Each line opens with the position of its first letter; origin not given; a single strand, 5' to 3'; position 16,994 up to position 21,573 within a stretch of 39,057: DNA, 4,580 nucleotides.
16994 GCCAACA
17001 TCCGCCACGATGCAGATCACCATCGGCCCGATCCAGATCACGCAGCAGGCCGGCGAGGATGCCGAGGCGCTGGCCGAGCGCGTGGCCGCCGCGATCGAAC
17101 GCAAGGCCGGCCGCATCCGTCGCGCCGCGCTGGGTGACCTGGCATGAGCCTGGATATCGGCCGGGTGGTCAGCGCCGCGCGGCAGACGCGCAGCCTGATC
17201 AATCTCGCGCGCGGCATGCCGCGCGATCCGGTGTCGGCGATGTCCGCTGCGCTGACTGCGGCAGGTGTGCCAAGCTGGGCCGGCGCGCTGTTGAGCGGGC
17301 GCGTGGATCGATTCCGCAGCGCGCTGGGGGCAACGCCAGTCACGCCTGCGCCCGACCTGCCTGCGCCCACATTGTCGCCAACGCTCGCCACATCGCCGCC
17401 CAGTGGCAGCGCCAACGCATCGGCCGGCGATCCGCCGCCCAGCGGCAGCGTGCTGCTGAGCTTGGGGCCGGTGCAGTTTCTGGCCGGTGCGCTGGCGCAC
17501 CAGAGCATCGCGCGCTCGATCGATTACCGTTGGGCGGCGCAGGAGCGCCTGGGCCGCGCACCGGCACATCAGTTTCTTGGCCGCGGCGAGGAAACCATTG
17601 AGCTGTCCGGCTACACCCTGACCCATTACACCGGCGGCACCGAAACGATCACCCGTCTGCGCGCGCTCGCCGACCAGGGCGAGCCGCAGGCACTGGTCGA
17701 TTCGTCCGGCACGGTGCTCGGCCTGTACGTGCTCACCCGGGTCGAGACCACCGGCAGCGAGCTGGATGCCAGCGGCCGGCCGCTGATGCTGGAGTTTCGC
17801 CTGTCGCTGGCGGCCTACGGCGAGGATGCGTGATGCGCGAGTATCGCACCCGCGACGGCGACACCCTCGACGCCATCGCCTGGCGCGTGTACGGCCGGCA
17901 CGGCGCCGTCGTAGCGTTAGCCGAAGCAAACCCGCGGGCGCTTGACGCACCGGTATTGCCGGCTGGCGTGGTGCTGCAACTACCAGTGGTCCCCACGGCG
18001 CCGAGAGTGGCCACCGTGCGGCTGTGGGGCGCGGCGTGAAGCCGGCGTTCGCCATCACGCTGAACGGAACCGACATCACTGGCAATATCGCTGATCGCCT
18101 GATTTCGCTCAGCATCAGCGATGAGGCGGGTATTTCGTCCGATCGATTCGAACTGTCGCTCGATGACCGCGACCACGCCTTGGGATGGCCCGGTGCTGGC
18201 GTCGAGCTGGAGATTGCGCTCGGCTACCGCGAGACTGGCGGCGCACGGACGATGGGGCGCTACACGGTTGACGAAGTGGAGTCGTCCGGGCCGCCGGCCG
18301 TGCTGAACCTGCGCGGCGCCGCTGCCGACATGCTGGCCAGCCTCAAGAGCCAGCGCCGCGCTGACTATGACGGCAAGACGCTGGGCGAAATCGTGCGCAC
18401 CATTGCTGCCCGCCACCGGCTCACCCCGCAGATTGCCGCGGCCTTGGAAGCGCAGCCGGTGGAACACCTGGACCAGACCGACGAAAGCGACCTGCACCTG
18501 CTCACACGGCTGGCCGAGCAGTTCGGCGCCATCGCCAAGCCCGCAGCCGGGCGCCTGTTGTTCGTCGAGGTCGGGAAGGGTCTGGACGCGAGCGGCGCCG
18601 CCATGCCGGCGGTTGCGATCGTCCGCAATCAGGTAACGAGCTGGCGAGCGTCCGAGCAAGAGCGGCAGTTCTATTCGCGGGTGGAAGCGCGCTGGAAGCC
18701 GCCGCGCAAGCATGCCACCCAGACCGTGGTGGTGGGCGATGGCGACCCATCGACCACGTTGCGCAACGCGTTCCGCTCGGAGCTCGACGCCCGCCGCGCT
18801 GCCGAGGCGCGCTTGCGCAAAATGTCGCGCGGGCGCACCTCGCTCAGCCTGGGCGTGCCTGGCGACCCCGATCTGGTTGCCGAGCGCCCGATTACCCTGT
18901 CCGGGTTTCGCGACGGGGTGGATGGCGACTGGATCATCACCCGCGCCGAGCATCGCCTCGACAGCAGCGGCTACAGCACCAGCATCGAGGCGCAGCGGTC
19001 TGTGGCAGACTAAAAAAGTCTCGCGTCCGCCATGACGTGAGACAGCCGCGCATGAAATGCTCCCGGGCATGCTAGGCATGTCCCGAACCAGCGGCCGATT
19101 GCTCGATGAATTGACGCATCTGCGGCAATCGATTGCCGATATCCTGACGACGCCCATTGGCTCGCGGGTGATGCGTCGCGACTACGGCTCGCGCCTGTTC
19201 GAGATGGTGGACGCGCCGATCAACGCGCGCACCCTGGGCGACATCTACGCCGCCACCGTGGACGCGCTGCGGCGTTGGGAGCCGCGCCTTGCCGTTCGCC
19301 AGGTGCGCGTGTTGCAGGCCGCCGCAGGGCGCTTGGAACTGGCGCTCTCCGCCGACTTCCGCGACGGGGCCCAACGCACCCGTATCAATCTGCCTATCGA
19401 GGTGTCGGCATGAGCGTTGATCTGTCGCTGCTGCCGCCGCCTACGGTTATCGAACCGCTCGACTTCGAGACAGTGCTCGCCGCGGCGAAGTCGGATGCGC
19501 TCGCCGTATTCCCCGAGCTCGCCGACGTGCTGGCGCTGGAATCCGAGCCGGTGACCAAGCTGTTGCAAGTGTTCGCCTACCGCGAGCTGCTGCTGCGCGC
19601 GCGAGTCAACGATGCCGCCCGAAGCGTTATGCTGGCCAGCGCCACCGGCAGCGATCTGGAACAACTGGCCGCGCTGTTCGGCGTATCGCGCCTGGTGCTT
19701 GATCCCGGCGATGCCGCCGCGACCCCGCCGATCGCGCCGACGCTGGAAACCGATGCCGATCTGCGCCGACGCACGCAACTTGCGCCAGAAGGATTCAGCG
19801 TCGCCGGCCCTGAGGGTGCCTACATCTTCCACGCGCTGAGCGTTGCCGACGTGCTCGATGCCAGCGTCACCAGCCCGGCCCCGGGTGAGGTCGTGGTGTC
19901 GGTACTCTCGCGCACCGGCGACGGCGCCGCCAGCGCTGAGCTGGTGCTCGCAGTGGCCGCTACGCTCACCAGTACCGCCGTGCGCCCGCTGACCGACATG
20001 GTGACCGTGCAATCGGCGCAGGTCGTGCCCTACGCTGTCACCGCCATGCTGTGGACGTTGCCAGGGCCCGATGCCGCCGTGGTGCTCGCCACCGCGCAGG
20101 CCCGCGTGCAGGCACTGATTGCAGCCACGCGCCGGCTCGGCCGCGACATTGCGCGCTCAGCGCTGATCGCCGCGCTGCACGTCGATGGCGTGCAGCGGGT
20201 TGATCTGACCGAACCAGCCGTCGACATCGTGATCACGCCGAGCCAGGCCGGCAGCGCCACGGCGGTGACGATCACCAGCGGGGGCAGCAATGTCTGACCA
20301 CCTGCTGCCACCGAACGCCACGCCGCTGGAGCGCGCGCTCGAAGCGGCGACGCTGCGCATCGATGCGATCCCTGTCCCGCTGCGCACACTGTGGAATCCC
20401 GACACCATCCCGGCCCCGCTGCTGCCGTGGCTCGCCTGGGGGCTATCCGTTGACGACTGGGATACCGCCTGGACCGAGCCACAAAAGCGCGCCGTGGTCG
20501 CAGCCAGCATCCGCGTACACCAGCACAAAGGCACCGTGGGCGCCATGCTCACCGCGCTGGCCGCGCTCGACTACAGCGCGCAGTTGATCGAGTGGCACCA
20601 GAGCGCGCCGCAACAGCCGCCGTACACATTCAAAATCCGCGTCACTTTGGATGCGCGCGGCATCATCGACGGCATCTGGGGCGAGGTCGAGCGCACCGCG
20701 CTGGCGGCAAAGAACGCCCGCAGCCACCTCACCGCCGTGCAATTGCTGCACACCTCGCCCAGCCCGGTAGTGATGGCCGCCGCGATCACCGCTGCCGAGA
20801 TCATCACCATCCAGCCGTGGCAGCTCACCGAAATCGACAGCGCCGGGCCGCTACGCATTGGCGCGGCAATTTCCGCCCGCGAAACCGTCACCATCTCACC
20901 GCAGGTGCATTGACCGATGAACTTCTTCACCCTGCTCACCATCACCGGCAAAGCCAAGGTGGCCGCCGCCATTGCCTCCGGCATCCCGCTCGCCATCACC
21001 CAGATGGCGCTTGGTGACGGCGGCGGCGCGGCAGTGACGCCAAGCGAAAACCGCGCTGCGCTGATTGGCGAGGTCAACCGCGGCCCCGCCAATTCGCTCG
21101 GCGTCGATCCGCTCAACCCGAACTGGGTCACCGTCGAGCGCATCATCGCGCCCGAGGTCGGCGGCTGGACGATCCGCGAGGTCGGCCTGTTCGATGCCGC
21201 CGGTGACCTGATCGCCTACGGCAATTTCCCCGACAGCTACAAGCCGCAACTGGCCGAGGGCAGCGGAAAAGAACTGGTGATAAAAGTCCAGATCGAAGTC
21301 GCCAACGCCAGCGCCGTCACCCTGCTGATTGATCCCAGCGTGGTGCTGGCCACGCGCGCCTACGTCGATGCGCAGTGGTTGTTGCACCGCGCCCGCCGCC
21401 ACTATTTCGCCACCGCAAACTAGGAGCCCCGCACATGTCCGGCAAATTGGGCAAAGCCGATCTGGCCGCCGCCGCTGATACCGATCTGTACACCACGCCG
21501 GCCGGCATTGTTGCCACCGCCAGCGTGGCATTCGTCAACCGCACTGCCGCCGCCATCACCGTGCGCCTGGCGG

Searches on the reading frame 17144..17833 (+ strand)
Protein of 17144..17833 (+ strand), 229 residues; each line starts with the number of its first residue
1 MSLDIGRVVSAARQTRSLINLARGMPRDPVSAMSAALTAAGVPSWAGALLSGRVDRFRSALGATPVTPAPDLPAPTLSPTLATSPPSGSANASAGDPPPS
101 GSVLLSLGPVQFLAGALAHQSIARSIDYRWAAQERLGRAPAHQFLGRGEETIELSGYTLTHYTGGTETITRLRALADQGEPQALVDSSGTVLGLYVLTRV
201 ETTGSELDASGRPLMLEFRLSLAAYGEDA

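Call 24: search_protein_families(library=phrogs, proteins=[window:17144-17833:+], max_evalue=0.01)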
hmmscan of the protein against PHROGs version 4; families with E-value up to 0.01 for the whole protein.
window:17144-17833:+ (229 aa): 5 families
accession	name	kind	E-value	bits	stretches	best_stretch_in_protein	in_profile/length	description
phrog_76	-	tail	5.7e-43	148.6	1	102-228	28-153/272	tail protein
phrog_4094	-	unknown function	4.2e-24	86.5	1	116-228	165-277/281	-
phrog_788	-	tail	2.8e-13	51.3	1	122-225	19-122/297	tail protein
phrog_29415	-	unknown function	1.7e-12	48.1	1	104-165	2-63/64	-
phrog_27169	-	unknown function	2.4e-05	25.7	1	184-224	1-41/78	-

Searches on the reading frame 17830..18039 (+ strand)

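Call 24: search_protein_families(library=phrogs, proteins=[window:17830-18039:+], max_evalue=0.01)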
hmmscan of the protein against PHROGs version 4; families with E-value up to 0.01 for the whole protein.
window:17830-18039:+ (69 aa): 3 families
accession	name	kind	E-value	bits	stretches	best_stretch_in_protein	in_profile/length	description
phrog_46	-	tail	2.4e-23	83.5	1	1-67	6-74/130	baseplate hub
phrog_177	-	tail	0.0015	18.4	1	1-56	13-66/623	baseplate hub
phrog_21966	-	unknown function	0.004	18.2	1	3-52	95-145/146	-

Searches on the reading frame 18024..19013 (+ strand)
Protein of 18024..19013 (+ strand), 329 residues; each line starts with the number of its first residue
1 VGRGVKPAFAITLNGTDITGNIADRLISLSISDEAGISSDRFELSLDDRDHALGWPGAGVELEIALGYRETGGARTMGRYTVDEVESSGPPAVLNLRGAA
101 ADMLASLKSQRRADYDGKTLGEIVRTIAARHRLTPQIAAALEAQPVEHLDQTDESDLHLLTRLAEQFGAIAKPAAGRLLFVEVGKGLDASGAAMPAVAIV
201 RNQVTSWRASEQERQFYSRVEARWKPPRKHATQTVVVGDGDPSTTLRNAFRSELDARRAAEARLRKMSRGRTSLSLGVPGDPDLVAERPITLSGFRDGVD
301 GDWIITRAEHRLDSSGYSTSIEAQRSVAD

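Call 8: search_protein_families(library=pfam, proteins=[window:18024-19013:+], max_evalue=0.01)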
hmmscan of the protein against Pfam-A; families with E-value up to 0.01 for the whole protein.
window:18024-19013:+ (329 aa): 1 family
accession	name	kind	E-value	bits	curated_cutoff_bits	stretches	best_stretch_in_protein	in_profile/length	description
PF05954.17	Phage_GPD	-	5.5e-17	62.4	30.1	1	54-313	25-302/305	Phage tail baseplate hub (GPD)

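Call 11: find_related_loci(query=window:18024-19013:+, collection=viral_contigs, flank=3000)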
Query window:18024-19013:+ (329 aa) in viral_contigs; peptide patterns used: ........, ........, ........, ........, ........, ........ (x = any residue, [..] = any of these).
96 stretches matched a pattern; 81 encode a relative of the query (tblastn E <= 1e-3); the best 80 are kept; 80 distinct loci.
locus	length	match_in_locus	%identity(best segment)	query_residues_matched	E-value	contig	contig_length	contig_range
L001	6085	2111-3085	88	1-325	0e+0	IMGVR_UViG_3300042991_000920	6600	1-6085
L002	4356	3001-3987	86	1-329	0e+0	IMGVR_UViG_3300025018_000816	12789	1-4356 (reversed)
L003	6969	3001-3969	52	2-325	3e-92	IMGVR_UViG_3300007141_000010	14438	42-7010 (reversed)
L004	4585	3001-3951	48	7-324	2e-90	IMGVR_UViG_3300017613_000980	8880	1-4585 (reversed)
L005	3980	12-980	45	1-324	9e-87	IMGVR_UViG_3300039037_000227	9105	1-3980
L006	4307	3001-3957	43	5-324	3e-80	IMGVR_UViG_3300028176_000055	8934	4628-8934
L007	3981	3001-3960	43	5-325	2e-76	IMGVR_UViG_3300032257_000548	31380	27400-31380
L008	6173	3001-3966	47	5-325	9e-76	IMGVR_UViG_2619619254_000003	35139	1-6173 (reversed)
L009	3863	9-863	45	39-324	2e-75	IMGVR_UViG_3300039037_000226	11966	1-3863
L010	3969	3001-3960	39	5-325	1e-70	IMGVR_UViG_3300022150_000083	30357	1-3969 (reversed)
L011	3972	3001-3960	41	5-325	3e-70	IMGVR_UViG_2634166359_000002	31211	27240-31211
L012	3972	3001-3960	41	5-325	1e-69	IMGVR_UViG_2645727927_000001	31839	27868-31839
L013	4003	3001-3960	41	5-325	2e-69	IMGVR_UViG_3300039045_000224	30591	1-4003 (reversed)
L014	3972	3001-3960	41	5-325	3e-69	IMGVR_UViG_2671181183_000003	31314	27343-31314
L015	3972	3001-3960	40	5-325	1e-68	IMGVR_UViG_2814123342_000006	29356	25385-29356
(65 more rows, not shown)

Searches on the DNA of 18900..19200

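Call 85: search_rna_families(source=window, start=18900, end=19200, threshold=evalue, max_evalue=1)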
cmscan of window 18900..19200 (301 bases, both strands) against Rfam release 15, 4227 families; matches with E-value up to 1: 1.
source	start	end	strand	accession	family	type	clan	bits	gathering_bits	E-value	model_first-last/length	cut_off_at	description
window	19081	19150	+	RF01516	v-snoRNA-1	Gene; snRNA; snoRNA; CD-box;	-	15.7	75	0.73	1-65/65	no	Human herpesvirus 1 small nucleolar RNA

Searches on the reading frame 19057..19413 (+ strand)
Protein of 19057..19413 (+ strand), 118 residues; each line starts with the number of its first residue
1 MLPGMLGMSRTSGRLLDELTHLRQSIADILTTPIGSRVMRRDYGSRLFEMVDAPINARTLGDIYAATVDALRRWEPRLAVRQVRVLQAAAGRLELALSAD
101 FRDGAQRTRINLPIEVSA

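Call 8: search_protein_families(library=pfam, proteins=[window:19057-19413:+], max_evalue=0.01)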
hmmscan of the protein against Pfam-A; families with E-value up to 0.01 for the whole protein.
window:19057-19413:+ (118 aa): 1 family
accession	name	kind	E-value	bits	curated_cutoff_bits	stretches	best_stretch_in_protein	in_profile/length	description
PF04965.19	GPW_gp25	-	1.8e-18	66.6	27.2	1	20-102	5-92/96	Baseplate wedge protein gp25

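Call 73: find_related_loci(query=window:19069-19413:+, collection=viral_contigs, flank=1500)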
Query window:19069-19413:+ (114 aa) in viral_contigs; peptide patterns used: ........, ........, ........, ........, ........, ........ (x = any residue, [..] = any of these).
398 stretches matched a pattern; 375 encode a relative of the query (tblastn E <= 1e-3); the best 80 are kept; 80 distinct loci.
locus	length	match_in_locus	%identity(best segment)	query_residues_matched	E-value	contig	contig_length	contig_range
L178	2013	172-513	84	1-114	3e-56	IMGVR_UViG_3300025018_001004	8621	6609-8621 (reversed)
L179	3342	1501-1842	86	1-114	7e-55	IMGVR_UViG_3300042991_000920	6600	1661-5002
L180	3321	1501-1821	56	1-107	9e-39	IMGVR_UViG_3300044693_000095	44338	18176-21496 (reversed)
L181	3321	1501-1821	56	1-107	4e-36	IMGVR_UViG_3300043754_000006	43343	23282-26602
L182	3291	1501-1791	62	1-97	6e-36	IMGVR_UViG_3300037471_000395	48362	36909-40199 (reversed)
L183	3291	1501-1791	62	1-97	6e-36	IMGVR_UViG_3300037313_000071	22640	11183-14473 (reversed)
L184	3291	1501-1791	61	1-97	9e-36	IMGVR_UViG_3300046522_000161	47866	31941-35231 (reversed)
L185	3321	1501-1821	51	1-107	4e-33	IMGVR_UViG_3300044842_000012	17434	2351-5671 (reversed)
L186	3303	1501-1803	57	1-101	6e-33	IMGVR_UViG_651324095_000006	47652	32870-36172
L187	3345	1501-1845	53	1-114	1e-32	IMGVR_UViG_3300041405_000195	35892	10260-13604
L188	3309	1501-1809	53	1-104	1e-32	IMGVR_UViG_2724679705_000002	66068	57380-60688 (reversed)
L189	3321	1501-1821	53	1-107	2e-32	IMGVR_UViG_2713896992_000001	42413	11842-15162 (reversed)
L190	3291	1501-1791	58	1-95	4e-32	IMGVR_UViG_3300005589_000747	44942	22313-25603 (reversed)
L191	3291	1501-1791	59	1-97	6e-32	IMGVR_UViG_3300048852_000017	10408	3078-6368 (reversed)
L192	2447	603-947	48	1-114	2e-31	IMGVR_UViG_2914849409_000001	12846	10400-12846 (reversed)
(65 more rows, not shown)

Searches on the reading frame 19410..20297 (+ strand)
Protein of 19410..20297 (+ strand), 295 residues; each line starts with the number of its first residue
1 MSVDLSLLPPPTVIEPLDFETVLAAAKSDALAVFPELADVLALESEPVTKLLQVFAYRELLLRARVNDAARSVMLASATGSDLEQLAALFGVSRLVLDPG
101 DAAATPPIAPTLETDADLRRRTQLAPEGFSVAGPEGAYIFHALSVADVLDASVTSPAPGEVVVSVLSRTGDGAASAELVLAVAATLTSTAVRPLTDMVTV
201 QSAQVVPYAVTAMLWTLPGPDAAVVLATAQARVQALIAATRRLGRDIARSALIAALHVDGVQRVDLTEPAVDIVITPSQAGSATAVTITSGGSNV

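Call 24: search_protein_families(library=phrogs, proteins=[window:19410-20297:+], max_evalue=0.01)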
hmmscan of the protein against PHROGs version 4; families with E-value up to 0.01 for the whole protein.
window:19410-20297:+ (295 aa): 5 families
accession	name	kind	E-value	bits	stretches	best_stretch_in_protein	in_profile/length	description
phrog_4226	-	tail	2.3e-78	263.7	1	70-294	2-227/228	baseplate protein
phrog_6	-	tail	8.2e-69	233.7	1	2-294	55-409/548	baseplate wedge subunit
phrog_14699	-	unknown function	1.3e-18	67.7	1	237-294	1-58/59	-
phrog_1608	-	tail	7.1e-09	36.4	1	113-288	8-188/192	tail protein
phrog_21670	-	unknown function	7.4e-05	23.4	1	51-98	41-88/152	-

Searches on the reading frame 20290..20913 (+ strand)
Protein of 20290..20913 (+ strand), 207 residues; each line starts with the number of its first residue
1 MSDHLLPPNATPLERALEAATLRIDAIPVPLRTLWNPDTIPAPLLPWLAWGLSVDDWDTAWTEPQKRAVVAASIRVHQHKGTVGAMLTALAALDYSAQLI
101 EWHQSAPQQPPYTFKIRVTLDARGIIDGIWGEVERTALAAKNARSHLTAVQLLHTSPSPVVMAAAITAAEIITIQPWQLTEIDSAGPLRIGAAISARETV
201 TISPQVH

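Call 24: search_protein_families(library=phrogs, proteins=[window:20290-20913:+], max_evalue=0.01)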
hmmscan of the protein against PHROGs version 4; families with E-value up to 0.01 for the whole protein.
window:20290-20913:+ (207 aa): 9 families
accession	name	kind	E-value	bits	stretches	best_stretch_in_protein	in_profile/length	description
phrog_48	-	tail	1.7e-69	236.1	1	1-201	12-212/478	tail protein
phrog_5726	-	tail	6.7e-32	112.2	1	1-122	3-128/249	tail protein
phrog_9915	-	unknown function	2.7e-24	85.6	1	5-204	813-1013/1813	-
phrog_34934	-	tail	1.2e-20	74.8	1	1-89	6-95/413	tail protein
phrog_29945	-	unknown function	2.6e-17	64.1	1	30-109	123-202/369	-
phrog_14404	-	tail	5.1e-15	56.5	1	45-167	58-177/363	baseplate protein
phrog_19272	-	unknown function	7.4e-07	29.9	1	4-101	6-104/288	-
phrog_17612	-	tail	1.1e-05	25.7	1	3-96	1-89/406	tail protein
phrog_17282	-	unknown function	0.0048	18.2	1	141-204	17-81/82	-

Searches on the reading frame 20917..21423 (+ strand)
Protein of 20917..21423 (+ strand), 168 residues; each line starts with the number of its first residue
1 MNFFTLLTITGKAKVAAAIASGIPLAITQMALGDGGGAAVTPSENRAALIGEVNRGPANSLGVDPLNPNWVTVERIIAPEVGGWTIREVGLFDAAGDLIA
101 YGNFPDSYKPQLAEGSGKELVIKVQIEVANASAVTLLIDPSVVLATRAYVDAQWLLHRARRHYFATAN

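Call 24: search_protein_families(library=phrogs, proteins=[window:20917-21423:+], max_evalue=0.01)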
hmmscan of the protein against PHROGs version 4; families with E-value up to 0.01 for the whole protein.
window:20917-21423:+ (168 aa): 30 families (the best 25 are shown)
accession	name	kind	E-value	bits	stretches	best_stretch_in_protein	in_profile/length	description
phrog_327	-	tail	2.8e-72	245.9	1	2-157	7-162/618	tail protein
phrog_988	-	tail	4e-66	225.6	1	2-157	5-160/574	tail protein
phrog_6202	-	tail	1.5e-65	223.5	1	2-165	4-168/636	tail fiber protein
phrog_1780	-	tail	1.1e-64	220.5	1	2-153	5-155/855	tail collar fiber protein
phrog_5181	-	unknown function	3.3e-56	192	1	2-165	4-167/763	-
phrog_11518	-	tail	1.6e-55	189.8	1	2-153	3-155/812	tail fiber protein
phrog_381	-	tail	2.8e-54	186.3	1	3-166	5-172/566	tail fiber protein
phrog_4618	-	tail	7.5e-46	157.7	1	1-157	3-159/413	tail collar fiber protein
phrog_295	-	tail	2.6e-44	153.2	1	2-158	165-321/794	tail fiber protein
phrog_1162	-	tail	6.9e-44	151.3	1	2-152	5-155/354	tail fiber protein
phrog_2137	-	tail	2.2e-42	146.4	1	2-147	5-150/267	tail fiber protein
phrog_14570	-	unknown function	7.2e-40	138.1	1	2-153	7-158/540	-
phrog_27782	-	unknown function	7.1e-39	135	1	2-152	4-155/644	-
phrog_7032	-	tail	9.9e-33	114.2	1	2-159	4-161/866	tail fiber protein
phrog_14531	-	unknown function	1.1e-32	114.6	1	2-152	5-152/343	-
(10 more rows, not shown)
